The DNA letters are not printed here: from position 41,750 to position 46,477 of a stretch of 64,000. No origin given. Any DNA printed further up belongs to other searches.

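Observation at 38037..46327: CagY-like giant VirB10 split into a membrane-anchored repeat protein and a separately secreted repeat + VirB10-domain protein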

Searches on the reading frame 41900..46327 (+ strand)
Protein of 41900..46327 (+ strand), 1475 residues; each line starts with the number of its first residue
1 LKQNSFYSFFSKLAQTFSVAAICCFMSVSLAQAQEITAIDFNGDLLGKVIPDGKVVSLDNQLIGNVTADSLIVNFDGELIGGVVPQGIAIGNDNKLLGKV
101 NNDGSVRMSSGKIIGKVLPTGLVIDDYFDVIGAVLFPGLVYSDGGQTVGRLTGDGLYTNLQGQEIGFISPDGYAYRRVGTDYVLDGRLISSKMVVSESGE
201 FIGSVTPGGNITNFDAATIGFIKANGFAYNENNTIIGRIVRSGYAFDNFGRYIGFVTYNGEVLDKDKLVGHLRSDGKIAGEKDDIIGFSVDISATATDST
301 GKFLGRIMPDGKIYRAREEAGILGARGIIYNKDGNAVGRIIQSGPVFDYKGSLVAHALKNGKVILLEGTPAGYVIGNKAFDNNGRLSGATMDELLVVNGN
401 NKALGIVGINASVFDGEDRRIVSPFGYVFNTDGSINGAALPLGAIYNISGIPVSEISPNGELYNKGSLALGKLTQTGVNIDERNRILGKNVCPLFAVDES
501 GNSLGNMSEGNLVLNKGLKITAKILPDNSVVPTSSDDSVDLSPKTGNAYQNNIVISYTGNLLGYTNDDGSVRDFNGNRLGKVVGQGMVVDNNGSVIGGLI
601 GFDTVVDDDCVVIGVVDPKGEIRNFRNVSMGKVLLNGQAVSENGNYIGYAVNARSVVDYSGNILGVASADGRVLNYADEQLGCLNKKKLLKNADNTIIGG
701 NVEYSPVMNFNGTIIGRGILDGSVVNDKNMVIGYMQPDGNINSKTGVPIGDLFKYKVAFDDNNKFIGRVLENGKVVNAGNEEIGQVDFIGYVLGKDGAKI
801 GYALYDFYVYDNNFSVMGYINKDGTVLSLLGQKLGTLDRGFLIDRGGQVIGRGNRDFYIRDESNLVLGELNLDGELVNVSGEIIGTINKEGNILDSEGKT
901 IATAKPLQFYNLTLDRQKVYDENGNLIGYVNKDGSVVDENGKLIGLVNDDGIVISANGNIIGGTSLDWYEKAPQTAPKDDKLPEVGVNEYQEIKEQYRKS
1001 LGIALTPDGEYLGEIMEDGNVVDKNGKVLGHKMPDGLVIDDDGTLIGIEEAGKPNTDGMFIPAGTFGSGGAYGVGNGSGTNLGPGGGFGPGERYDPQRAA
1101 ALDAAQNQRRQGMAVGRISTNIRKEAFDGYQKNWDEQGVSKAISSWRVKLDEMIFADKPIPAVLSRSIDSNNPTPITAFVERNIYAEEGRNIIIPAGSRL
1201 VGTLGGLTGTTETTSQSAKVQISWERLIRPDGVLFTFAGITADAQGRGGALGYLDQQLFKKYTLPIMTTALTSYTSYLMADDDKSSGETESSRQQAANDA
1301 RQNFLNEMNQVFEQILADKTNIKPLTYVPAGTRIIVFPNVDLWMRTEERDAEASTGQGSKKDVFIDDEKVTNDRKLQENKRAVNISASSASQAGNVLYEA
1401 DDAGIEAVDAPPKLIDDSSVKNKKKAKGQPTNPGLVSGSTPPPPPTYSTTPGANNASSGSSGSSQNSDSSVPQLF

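Call 4: search_protein_families(library=pfam, proteins=[window:41900-46327:+], max_evalue=0.01)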
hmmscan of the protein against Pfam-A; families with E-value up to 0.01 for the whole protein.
window:41900-46327:+ (1475 aa): 4 families
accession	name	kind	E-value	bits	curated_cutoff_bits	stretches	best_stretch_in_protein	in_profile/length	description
PF21785.3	Bflower_2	-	2.1e-59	198.7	38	7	796-889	8-98/112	5-fold beta-flower protein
PF03743.19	TrbI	-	1.2e-33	117.1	35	1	1154-1343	2-187/188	Bacterial conjugation TrbI-like protein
PF21784.3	Bflower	-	2.1e-20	73.7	25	2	795-851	6-61/116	4-fold beta flower protein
PF12396.14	DUF3659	-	1e-10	41.7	24.8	0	858-907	13-58/61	Protein of unknown function (DUF3659)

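Call 6: search_protein_families(library=ncbifam, proteins=[window:41900-46327:+], max_evalue=0.01)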
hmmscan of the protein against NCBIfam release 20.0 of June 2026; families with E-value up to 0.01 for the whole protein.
window:41900-46327:+ (1475 aa): 5 families
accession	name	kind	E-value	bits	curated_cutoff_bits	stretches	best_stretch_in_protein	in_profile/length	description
NF038092.1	T4SS_ComB10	equivalog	8.9e-33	113.5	300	1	1141-1346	11-213/225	DNA type IV secretion system protein ComB10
NF038091.1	T4SS_VirB10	equivalog_domain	7.4e-30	104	220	1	1151-1345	8-192/197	type IV secretion system protein VirB10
NF010405.0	PRK13831.1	subfamily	2.5e-13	49.7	386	1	1160-1341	251-424/433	IncP-type conjugal transfer protein TrbI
TIGR01643.1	YD_repeat_2x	repeat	0.0016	18.9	15.8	0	920-935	1-16/42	YD repeat-containing protein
NF010429.0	PRK13855.1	equivalog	0.0064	15.8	374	0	1153-1268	181-291/377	type IV secretion system protein VirB10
